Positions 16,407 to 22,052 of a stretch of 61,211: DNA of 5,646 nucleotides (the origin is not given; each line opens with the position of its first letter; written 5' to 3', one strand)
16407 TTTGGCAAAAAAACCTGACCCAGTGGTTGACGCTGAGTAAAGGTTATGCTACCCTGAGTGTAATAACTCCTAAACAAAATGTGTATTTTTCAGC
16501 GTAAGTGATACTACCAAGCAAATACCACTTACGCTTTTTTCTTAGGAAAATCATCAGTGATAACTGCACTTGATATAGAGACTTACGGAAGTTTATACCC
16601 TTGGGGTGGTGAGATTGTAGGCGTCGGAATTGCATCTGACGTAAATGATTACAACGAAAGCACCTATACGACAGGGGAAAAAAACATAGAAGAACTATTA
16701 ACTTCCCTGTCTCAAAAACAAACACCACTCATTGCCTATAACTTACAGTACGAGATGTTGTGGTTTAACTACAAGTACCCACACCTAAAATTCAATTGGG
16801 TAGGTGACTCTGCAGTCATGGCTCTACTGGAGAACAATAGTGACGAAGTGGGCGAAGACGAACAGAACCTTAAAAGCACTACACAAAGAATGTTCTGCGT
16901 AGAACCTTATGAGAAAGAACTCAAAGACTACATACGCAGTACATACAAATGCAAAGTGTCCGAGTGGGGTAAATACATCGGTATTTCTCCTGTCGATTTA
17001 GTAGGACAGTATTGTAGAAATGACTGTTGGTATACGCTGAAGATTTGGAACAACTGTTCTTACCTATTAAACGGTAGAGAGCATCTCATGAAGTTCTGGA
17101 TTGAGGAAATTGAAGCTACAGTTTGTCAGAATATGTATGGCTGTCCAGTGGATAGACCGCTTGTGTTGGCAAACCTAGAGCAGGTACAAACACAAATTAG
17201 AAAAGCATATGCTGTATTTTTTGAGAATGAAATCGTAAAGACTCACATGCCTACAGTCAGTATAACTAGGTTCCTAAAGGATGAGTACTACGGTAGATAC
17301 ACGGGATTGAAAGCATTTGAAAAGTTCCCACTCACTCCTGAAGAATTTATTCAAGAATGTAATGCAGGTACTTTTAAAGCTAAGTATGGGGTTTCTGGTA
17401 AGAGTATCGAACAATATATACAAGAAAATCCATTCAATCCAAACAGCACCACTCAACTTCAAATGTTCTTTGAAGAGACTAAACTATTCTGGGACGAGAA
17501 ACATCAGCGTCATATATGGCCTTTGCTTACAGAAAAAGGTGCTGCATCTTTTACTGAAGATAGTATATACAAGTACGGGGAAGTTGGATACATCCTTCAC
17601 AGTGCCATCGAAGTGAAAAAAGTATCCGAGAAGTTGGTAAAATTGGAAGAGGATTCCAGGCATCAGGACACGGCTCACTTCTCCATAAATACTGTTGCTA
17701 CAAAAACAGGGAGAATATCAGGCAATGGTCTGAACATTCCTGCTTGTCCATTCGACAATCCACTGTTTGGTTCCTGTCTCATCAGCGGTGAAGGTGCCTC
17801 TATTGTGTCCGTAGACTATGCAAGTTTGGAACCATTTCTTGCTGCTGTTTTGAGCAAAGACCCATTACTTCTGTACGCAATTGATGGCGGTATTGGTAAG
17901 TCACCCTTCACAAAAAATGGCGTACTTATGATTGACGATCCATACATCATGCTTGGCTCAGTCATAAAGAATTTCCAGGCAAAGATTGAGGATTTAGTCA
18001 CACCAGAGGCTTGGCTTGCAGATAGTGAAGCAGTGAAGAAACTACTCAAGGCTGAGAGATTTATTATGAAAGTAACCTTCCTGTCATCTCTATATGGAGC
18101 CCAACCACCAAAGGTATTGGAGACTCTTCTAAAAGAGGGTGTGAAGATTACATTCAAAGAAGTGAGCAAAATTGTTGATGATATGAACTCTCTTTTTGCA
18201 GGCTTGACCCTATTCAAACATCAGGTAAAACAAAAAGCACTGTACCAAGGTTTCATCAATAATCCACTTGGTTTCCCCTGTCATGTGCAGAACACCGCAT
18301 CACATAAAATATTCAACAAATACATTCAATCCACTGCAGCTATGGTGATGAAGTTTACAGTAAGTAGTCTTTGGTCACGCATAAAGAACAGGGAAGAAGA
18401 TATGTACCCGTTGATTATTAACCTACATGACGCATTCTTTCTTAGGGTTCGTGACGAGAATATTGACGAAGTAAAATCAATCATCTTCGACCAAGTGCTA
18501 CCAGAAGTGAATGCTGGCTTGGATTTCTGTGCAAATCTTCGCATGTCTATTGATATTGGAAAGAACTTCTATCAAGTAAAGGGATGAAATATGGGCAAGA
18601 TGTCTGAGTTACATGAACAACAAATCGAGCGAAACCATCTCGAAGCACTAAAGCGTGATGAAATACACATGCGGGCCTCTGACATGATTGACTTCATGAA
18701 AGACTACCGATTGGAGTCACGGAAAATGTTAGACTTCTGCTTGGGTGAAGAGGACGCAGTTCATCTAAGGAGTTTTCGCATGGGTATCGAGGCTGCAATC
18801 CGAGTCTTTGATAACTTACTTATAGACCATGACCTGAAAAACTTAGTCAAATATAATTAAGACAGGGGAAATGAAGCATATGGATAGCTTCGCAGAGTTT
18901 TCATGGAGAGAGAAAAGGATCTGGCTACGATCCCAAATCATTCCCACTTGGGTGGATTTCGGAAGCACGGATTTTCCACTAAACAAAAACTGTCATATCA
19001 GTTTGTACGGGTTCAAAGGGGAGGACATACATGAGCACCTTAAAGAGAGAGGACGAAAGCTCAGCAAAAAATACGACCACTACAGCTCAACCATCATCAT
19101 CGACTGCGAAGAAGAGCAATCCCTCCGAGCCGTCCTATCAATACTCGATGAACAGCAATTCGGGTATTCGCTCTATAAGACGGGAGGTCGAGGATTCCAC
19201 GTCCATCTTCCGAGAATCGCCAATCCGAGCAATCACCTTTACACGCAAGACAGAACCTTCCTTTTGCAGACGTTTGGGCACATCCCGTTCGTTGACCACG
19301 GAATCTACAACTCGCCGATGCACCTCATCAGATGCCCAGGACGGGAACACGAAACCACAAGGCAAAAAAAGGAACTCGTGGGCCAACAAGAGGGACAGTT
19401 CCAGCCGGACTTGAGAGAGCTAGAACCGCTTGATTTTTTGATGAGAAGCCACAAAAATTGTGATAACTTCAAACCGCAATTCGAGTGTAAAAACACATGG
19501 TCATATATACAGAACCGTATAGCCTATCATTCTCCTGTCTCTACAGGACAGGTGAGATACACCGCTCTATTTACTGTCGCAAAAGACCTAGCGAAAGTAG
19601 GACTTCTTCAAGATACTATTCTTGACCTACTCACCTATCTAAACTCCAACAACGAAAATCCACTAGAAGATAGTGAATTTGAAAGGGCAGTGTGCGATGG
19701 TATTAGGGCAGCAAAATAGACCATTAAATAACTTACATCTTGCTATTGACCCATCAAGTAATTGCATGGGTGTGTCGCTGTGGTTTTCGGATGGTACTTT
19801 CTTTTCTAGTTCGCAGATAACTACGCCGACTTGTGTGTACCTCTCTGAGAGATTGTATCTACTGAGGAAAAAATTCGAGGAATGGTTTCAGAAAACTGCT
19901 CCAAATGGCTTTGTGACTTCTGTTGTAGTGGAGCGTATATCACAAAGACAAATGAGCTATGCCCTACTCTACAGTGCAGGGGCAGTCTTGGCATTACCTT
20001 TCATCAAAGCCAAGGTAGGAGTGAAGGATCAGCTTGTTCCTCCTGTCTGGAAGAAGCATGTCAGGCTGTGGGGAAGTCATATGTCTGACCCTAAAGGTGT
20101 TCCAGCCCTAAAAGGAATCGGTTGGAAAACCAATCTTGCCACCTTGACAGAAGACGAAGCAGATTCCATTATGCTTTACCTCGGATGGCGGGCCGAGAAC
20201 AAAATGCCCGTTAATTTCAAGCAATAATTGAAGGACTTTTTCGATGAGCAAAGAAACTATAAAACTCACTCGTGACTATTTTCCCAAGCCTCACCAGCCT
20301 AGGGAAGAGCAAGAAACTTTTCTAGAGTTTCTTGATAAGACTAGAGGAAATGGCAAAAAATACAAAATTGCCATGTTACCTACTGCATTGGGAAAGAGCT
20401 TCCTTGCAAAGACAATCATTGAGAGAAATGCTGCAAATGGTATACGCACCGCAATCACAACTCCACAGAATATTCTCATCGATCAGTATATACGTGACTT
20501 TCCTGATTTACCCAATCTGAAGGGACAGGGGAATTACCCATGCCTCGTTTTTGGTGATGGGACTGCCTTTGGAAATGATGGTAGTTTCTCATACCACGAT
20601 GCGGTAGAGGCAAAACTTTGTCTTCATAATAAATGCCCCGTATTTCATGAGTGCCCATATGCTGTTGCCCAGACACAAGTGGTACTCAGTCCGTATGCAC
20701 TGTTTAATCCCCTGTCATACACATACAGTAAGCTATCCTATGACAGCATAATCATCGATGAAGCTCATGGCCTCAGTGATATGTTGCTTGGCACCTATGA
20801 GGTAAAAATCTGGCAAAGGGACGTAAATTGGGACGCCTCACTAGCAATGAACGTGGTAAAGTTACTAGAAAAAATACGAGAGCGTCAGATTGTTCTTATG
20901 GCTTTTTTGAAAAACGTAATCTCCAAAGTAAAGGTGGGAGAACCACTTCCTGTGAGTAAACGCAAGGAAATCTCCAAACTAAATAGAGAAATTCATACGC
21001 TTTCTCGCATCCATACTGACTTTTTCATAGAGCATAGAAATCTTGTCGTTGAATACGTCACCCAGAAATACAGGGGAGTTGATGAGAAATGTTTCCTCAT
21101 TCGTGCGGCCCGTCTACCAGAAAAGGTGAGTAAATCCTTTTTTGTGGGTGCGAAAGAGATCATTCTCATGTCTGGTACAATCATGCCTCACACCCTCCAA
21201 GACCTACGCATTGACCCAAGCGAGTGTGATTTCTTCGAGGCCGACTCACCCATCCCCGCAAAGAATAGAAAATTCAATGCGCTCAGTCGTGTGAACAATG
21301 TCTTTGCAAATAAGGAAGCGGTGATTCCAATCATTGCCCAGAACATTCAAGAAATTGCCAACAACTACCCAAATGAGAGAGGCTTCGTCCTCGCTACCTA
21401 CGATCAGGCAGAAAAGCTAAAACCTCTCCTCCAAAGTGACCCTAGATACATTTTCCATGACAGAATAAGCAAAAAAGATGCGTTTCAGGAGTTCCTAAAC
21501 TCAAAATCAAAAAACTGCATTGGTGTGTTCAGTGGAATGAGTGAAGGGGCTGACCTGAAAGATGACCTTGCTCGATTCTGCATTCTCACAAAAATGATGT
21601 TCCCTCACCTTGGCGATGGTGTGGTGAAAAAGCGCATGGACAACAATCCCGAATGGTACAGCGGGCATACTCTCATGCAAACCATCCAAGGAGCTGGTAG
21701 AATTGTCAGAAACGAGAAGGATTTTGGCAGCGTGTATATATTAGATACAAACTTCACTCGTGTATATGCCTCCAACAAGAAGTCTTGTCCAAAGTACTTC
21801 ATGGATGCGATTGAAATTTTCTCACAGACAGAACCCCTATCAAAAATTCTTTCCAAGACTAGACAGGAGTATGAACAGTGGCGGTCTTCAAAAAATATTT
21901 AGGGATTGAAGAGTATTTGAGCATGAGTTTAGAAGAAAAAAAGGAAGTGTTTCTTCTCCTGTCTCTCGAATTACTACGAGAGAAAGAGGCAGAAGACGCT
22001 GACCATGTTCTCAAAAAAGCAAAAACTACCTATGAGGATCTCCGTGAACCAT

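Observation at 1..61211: The word (GA)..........(TA) is about 50-fold over-represented, on both strands and in all reading frames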

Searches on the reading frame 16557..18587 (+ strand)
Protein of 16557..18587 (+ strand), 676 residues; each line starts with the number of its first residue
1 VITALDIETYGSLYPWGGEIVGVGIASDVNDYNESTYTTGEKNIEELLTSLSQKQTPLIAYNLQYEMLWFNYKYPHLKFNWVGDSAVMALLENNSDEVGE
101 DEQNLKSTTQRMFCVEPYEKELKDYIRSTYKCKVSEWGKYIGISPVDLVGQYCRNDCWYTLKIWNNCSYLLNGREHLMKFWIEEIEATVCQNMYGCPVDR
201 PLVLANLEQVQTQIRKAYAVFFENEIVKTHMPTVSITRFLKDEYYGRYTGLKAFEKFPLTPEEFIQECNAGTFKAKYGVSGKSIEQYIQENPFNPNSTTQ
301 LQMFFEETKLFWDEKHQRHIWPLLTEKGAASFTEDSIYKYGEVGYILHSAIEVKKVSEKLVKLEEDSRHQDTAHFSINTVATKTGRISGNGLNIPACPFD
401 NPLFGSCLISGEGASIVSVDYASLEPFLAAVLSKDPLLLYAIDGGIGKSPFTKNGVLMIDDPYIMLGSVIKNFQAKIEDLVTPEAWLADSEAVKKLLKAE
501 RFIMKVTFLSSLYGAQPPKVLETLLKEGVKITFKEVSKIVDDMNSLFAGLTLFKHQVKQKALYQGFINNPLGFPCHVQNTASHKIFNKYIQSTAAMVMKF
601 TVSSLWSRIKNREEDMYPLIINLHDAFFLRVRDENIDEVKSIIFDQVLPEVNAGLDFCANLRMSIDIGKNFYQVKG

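Call 5: search_protein_families(library=pfam, proteins=[window:16557-18587:+])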
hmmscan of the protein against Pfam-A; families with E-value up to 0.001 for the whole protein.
window:16557-18587:+ (676 aa): 1 family
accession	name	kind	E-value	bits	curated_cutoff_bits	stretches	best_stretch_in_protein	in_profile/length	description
PF00476.26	DNA_pol_A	-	9.8e-22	77.8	34.3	1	280-672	18-380/381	DNA polymerase family A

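Call 7: search_dna_similar(query=window:16557-18587:+, collection=phages, mode=protein, max_rows=20)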
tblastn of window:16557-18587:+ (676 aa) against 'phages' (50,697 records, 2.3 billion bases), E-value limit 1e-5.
Records with a match: 47; places in all: 47; records where one place covers at least 80% of the query: 0.
Best place of each record, by identity: <60% 47.
By first word of the organism name: Mycobacterium 27; Vibrio 12; Aeromonas 7; Microbacterium 1.
By host as written in the record: Mycobacterium smegmatis mc2 155 21; Aeromonas hydrophila 5; Mycobacterium smegmatis mc#155 5; Vibrio cholerae 1051 2; Vibrio sp. 2; V.alginolyticus 2; Vibrio parahaemolyticus 2; Aeromonas hydrophila subsp. hydrophila MCC2052 1; and 7 more.
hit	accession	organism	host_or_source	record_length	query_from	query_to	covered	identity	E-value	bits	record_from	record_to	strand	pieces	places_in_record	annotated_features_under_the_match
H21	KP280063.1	Vibrio phage phi 3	Vibrio cholerae 1051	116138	293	643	52%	24.7%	5e-7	59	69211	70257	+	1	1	DNA polymerase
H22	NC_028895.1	Vibrio phage phi 3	Vibrio cholerae 1051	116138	293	643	52%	24.7%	5e-7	59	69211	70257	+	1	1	DNA polymerase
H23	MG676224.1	Aeromonas phage AhSzq-1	Aeromonas hydrophila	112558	375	656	42%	25.4%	5e-7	59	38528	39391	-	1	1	DNA polymerase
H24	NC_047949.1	Aeromonas phage AhSzq-1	Aeromonas hydrophila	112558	375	656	42%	25.4%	5e-7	59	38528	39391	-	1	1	DNA polymerase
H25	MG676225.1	Aeromonas phage AhSzw-1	Aeromonas hydrophila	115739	375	656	42%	25.4%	5e-7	59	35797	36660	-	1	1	DNA polymerase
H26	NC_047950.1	Aeromonas phage AhSzw-1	Aeromonas hydrophila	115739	375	656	42%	25.4%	5e-7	59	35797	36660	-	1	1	DNA polymerase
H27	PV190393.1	Aeromonas phage AhP_Mru1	Aeromonas hydrophila subsp. hydrophila ...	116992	375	656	42%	25.1%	2e-6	58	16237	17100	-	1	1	DNA polymerase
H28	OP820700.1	Aeromonas phage vB_AdhS_TS3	Aeromonas dhakensis AM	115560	382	656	41%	25.3%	7e-7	59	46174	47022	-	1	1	DNA polymerase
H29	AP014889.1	Vibrio phage VCPH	Vibrio harveyi AB 490822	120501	375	657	42%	24.5%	2e-7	61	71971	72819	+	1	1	DNA polymerase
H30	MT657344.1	Microbacterium phage Kauala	Microbacterium foliorum NRRL B-24224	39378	376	669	43%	23.6%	8e-6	56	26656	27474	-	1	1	37: DNA polymerase I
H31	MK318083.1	Aeromonas phage Akh-2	Aeromonas hydrophila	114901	382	656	41%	25.0%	1e-6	58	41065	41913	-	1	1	hypothetical protein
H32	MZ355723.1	Mycobacterium Phage PeaceMeal1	Mycobacterium smegmatis mc2 155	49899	370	637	40%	25.2%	8e-8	62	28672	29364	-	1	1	42: DNA polymerase I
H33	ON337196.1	Mycobacterium phage Poompha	Mycobacterium smegmatis mc#155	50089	370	637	40%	25.2%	8e-8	62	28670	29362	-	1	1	43: DNA polymerase I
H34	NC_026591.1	Mycobacterium phage Trike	Mycobacterium smegmatis mc2 155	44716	370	637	40%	24.8%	3e-7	60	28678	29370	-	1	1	DNA polymerase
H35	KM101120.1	Mycobacterium phage Trike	Mycobacterium smegmatis mc2 155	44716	370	637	40%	24.8%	3e-7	60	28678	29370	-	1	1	DNA polymerase I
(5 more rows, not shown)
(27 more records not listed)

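Call 76: find_related_loci(query=window:16557-18587:+, collection=viral_contigs, flank=10000)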
Query window:16557-18587:+ (676 aa) in viral_contigs; peptide patterns used: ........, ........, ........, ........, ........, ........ (x = any residue, [..] = any of these).
No stretch of DNA in the collection matches any of the patterns.

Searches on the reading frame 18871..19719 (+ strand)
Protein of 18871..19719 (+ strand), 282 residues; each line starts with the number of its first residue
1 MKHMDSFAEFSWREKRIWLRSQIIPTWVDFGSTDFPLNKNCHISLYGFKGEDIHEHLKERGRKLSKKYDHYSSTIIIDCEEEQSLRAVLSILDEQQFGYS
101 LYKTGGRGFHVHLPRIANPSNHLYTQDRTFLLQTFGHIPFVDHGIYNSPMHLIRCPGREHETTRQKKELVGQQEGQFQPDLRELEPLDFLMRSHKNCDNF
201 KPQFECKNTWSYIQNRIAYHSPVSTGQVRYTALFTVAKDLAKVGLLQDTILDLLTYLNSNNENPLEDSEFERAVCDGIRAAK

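Call 29: search_protein_families(library=pfam, max_evalue=0.01, proteins=[window:18871-19719:+])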
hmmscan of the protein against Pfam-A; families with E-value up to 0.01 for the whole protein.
window:18871-19719:+ (282 aa): 1 family
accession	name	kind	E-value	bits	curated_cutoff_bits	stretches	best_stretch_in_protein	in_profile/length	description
PF08708.16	PriCT_1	-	4.2e-06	26.7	21.1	1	229-273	13-57/67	Primase C terminal 1 (PriCT-1)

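Call 30: search_protein_families(library=phrogs, max_evalue=0.001, proteins=[window:18871-19719:+])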
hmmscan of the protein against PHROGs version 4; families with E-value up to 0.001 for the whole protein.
window:18871-19719:+ (282 aa): 0 families

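Call 74: search_solved_structures(query=window:18871-19719:+, max_evalue=1)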
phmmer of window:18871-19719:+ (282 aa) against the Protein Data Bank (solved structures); distinct sequences matched with E-value up to 1: 4.
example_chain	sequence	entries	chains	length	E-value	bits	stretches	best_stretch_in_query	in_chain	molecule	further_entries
8hsi_A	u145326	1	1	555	0.4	13.1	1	3-81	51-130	Transmembrane protein 87A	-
8ctj_A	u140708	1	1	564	0.41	13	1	3-81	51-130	Transmembrane protein 87A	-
8kb4_A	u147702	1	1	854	0.66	12.4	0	3-81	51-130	Transmembrane protein 87A,EGFP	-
8htt_B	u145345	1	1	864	0.67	12.3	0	3-81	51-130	Transmembrane protein 87A,EGFP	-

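Call 75: search_protein_families(library=ncbifam, max_evalue=0.01, proteins=[window:18871-19719:+])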
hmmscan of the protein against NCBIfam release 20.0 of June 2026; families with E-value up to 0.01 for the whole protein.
window:18871-19719:+ (282 aa): 0 families

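Call 77: find_homologous_proteins(query=window:18871-19719:+, max_evalue=0.00001)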
Query window:18871-19719:+ (282 aa): 1 proteins with E <= 0.00001 among 332 candidates.
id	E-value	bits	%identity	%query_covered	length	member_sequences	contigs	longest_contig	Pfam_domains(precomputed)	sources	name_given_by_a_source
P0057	1.0e-170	584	87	99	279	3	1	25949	-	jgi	jgi:hypothetical protein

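Call 78: find_encoding_contigs(protein=P0057, flank=10000, max_places=2)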
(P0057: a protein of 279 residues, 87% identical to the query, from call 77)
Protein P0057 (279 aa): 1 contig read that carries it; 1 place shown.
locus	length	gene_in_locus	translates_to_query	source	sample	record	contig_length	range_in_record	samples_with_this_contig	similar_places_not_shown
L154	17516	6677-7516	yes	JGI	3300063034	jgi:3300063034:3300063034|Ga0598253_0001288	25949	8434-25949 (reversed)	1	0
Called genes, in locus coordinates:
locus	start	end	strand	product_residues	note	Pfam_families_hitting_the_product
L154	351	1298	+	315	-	-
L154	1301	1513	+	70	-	-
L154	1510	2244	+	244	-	PF02511:Thy1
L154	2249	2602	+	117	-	-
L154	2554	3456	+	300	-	-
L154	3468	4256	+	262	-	-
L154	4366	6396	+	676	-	PF00476:DNA_pol_A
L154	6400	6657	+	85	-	-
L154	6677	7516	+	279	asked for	-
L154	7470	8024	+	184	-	-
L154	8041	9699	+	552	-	PF13307:Helicase_C_2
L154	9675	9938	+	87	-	-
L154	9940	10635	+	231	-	PF13521:AAA_28 (weak)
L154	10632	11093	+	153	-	-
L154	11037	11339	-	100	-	-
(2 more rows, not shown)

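Call 101: predict_structure(alignment_id=A2)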
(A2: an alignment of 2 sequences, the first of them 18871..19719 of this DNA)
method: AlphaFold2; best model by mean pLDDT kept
length: 282 residues; sequences in the alignment: 2
mean_pLDDT: 43.2   pTM: 0.33
mean pLDDT of the five models: 43.2, 42.6, 42.4, 41.7, 38.3
residues with pLDDT >= 90: 0; 70-90: 2; 50-70: 89; < 50: 191
segments of 3 or more residues with pLDDT < 50: 1-34, 46-73, 114-224, 243-246
pLDDT, mean of each block of 10 residues (from residue 1): 30 31 34 50 49 37 39 55 63 53 52 42 37 40 24 31 34 33 32 34 36 42 48 57 49 53 57 65 57
secondary structure, 60 per line:
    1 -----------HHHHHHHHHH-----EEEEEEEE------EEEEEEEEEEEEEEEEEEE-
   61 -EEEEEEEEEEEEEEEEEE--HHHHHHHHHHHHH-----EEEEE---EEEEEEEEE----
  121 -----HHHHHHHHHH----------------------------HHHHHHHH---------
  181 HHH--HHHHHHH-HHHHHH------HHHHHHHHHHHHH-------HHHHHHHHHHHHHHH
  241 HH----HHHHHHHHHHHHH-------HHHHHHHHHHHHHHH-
elements in order: H12-21 E27-34 E41-59 E62-79 H82-94 E100-104 E108-116 H126-135 H164-171 H186-192 H194-199 H206-218 H226-242 H247-259 H267-281

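Call 102: search_protein_families(library=pfam, max_evalue=10, proteins=[window:18871-19719:+])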
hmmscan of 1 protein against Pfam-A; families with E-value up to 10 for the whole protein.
window:18871-19719:+ (282 aa): 1 family
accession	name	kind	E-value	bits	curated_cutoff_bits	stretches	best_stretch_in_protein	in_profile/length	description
PF08708.16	PriCT_1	-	4.2e-06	26.7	21.1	1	229-273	13-57/67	Primase C terminal 1 (PriCT-1)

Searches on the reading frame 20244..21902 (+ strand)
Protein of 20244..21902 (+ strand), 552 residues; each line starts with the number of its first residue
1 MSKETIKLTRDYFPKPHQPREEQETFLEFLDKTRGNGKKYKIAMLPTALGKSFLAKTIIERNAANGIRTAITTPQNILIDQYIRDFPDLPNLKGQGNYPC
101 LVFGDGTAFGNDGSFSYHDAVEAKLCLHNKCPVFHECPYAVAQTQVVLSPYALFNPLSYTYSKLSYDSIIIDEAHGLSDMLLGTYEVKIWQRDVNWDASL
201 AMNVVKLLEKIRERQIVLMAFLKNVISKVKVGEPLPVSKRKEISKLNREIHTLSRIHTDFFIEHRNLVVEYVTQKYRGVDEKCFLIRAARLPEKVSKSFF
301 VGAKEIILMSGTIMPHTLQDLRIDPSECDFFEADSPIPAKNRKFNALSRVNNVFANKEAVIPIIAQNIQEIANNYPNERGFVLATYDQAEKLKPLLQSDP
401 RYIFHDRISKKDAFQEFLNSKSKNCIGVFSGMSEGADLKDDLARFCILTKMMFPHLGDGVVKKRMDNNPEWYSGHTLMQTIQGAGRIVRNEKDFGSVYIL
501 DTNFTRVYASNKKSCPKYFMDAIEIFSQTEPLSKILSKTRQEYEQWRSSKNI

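Call 5: search_protein_families(library=pfam, proteins=[window:20244-21902:+])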
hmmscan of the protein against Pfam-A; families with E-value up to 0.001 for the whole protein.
window:20244-21902:+ (552 aa): 2 families
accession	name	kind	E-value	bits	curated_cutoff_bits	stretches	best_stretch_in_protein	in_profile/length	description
PF13307.12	Helicase_C_2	-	1.6e-17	64.5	25.3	1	387-506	20-156/170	Helicase C-terminal domain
PF04851.21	ResIII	-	5e-06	27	22.5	1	18-180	3-140/164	Type III restriction enzyme, res subunit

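Call 75: search_protein_families(library=ncbifam, max_evalue=0.01, proteins=[window:20244-21902:+])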
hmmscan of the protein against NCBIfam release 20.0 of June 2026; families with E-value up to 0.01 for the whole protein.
window:20244-21902:+ (552 aa): 9 families
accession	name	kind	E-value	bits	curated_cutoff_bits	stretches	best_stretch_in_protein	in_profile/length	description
TIGR00604.1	rad3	subfamily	3.7e-11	42.4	246.95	1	426-523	588-693/706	DNA repair helicase (rad3)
NF008729.0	PRK11747.1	equivalog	8.8e-10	37.7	598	1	430-503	599-680/703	ATP-dependent DNA helicase DinG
NF053712.1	repair_DEAH_YoaA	equivalog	7.1e-08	31.6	680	1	331-505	419-601/630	DNA repair helicase YoaA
TIGR01407.1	dinG_rel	hypoth_equivalog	5e-07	28.3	547.7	1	257-504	587-854/889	putative DnaQ family exonuclease/DinG family helicase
NF005981.0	PRK08074.1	equivalog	1.6e-05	23.1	789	0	479-524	870-909/931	ATP-dependent DNA helicase DinG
NF007079.0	PRK09532.1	equivalog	0.00099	17.4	1525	1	246-294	398-445/876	DNA polymerase III subunit alpha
NF005617.0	PRK07374.1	equivalog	0.0054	14.6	1653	1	246-290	400-443/1170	DNA polymerase III subunit alpha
TIGR03117.2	cas_csf4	equivalog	0.0071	14.6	400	0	462-523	735-795/800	type IV CRISPR-associated DEAD/DEAH-box helicase Csf4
NF011549.0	PRK14980.1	equivalog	0.0085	16.2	167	0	520-544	43-67/127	DNA-directed RNA polymerase subunit G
